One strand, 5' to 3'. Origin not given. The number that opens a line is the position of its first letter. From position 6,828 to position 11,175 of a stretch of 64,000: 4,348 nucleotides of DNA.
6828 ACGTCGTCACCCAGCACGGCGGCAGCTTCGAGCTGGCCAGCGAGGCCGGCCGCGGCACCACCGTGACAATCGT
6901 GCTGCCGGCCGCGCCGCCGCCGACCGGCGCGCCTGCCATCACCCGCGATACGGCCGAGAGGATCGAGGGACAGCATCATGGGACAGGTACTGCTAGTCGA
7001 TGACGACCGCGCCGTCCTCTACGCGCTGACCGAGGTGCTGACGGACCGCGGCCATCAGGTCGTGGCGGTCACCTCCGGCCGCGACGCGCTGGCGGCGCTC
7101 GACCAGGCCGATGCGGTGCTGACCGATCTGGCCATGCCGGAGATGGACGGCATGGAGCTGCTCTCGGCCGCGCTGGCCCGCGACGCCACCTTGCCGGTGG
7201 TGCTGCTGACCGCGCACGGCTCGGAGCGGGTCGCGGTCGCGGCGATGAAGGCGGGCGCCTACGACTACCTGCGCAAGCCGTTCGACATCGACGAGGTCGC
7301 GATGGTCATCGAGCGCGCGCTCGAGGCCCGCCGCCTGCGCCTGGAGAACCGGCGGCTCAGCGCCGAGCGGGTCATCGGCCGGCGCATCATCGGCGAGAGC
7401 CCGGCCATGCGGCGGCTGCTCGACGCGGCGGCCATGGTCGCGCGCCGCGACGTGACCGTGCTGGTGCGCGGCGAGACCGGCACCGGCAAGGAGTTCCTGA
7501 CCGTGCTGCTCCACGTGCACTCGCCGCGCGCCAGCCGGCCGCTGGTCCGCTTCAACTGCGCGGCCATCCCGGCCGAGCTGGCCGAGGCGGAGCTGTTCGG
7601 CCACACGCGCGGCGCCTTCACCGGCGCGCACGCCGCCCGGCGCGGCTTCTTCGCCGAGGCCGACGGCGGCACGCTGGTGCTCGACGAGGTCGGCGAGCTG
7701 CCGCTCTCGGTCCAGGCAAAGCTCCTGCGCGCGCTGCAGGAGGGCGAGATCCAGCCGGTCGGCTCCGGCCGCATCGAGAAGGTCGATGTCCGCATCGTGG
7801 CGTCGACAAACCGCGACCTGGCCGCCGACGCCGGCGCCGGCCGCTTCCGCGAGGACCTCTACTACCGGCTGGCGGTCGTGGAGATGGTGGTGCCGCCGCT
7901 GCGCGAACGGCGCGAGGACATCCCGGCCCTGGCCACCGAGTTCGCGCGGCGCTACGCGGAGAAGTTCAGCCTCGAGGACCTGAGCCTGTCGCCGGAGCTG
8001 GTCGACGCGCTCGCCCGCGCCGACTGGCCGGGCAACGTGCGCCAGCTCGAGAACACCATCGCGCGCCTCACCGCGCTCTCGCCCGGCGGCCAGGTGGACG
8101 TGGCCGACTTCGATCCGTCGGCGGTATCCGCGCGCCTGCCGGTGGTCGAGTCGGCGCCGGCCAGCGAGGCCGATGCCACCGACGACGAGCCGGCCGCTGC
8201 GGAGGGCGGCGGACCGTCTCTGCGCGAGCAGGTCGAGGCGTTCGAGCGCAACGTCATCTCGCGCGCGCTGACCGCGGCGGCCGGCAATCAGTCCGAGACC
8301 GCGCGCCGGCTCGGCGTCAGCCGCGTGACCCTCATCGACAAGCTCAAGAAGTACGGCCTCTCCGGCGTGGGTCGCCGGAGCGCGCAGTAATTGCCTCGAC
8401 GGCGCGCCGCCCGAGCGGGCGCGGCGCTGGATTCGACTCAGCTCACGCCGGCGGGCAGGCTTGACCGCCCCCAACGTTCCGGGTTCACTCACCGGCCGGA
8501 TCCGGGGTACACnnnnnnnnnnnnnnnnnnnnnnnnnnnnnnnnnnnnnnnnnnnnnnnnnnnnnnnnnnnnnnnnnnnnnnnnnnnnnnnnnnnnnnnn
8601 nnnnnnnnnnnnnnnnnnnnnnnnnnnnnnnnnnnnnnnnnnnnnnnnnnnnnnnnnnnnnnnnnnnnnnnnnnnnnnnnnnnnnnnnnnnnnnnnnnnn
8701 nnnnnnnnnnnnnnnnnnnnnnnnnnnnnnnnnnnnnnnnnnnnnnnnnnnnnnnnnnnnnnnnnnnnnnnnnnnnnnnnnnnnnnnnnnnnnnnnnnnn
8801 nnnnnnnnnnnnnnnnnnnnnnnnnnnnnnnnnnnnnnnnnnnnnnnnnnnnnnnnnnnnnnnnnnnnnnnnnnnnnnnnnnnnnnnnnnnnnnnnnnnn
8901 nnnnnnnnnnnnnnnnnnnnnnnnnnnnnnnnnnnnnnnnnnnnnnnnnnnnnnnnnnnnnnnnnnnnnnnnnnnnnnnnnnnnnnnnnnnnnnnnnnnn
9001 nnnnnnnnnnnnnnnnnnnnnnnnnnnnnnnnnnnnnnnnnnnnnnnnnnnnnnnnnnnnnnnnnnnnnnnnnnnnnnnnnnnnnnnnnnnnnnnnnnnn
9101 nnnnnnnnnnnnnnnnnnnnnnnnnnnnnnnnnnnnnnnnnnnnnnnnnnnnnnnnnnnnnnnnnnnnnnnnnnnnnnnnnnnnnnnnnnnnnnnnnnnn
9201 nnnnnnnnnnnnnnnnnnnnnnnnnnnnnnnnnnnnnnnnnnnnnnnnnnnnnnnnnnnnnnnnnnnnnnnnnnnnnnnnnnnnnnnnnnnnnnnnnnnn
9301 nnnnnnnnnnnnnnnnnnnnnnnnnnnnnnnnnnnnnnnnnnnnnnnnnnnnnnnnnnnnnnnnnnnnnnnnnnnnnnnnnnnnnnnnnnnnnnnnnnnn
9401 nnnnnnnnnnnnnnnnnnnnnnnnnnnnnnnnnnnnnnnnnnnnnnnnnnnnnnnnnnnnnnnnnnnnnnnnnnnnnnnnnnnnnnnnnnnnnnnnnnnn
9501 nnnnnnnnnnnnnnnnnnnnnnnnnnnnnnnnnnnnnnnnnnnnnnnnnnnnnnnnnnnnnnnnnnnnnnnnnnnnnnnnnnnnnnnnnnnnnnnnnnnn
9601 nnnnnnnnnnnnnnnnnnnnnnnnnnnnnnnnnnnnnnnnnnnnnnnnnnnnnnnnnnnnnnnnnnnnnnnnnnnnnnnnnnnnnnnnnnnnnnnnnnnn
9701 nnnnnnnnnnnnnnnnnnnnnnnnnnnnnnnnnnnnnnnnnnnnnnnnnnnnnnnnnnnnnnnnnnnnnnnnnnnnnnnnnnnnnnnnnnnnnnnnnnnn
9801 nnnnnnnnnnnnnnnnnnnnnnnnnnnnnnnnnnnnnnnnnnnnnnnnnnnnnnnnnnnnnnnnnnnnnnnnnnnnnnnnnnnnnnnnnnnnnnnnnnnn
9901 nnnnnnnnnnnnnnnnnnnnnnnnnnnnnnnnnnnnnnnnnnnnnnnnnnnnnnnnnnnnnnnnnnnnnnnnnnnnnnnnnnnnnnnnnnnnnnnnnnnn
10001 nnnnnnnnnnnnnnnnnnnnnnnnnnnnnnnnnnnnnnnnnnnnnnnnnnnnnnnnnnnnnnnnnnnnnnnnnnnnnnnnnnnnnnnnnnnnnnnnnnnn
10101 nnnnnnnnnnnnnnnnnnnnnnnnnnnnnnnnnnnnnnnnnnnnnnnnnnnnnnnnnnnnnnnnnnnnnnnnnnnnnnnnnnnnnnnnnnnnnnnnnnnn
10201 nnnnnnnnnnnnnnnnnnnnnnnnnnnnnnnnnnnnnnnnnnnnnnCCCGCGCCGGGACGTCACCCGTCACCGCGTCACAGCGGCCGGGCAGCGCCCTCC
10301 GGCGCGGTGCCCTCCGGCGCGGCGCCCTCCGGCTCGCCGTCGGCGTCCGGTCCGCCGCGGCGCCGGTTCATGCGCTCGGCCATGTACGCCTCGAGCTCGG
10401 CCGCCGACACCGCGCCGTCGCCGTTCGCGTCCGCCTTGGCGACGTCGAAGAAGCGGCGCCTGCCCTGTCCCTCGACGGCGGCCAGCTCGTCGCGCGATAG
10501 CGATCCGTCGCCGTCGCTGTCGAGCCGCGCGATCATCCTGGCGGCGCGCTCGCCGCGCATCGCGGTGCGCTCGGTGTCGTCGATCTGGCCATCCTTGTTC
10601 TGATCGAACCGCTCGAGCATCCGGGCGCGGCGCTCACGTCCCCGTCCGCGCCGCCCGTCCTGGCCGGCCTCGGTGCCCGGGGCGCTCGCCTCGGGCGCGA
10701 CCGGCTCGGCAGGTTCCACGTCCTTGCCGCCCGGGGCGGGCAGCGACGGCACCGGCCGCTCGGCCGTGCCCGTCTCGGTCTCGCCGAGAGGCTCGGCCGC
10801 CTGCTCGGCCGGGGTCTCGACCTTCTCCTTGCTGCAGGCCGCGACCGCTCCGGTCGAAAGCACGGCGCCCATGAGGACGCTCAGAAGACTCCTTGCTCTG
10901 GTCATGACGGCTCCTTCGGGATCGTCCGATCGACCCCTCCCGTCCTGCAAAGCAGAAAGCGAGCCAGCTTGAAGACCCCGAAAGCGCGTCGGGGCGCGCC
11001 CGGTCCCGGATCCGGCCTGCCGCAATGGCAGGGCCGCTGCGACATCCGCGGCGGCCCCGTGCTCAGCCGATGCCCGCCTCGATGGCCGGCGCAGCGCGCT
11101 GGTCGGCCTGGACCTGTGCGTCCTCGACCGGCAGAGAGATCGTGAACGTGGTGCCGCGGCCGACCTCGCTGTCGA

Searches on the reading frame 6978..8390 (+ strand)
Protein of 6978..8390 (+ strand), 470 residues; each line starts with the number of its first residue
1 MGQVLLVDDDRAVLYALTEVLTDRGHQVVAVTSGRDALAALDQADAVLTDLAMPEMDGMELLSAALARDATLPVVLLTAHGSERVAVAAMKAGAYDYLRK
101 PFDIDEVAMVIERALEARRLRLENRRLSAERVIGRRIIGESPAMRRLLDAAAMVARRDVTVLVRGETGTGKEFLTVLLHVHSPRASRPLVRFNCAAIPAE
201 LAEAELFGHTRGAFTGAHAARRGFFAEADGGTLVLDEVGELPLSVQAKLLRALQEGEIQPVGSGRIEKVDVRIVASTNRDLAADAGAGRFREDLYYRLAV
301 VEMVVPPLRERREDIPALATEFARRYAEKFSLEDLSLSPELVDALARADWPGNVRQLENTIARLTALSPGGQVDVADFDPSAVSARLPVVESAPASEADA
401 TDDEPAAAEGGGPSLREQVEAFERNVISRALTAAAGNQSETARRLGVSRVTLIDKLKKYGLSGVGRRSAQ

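Call 31: search_protein_families(library=pfam, proteins=[window:6978-8390:+], max_evalue=0.001)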
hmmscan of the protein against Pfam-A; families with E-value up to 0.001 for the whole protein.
window:6978-8390:+ (470 aa): 8 families
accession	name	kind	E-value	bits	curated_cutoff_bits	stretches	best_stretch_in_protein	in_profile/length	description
PF00158.32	Sigma54_activat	-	1.4e-64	217.3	20.2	1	137-303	1-167/168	Sigma-54 interaction domain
PF00072.30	Response_reg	-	2.5e-26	92.5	30.2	1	4-109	1-108/111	Response regulator receiver domain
PF25601.1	AAA_lid_14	-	1.1e-21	76.9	27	1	309-382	1-74/87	AAA+ ATPase lid domain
PF14532.12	Sigma54_activ_2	-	5.5e-20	72.4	25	1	138-308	1-138/138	Sigma-54 interaction domain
PF02954.25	HTH_8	-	2e-14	53.5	22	1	419-459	2-42/42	Bacterial regulatory protein, Fis family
PF18024.7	HTH_50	-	7.9e-08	32.3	27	1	414-462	3-50/50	Helix-turn-helix domain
PF07728.20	AAA_5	-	1.2e-06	29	22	1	161-279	2-123/139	AAA domain (dynein-related subfamily)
PF03709.21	OKR_DC_1_N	-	0.00078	20.1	29.3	0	13-93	5-86/111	Orn/Lys/Arg decarboxylase, N-terminal domain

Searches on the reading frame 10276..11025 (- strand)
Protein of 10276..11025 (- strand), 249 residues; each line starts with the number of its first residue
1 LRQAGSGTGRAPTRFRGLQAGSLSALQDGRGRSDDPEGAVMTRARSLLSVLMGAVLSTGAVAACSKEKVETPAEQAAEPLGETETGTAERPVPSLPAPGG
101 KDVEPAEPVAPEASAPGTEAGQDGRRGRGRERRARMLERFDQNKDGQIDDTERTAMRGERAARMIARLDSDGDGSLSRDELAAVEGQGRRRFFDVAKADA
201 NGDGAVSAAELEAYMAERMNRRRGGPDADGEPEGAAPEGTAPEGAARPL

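Call 31: search_protein_families(library=pfam, proteins=[window:10276-11025:-], max_evalue=0.001)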
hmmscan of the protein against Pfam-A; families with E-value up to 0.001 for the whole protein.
window:10276-11025:- (249 aa): 5 families
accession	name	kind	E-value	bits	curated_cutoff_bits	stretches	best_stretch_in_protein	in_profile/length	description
PF13202.12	EF-hand_5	-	1.7e-13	49.8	25.9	0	197-213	7-23/25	EF hand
PF00036.39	EF-hand_1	-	1.1e-12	47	25.4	0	163-183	4-24/29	EF hand domain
PF13405.12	EF-hand_6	-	1.8e-09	36.9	25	0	167-183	8-24/30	EF-hand domain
PF13499.12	EF-hand_7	-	1.8e-08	35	30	0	135-182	6-63/67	EF-hand domain pair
PF13833.12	EF-hand_8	-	0.00076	19.6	28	0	168-181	34-47/54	EF-hand domain pair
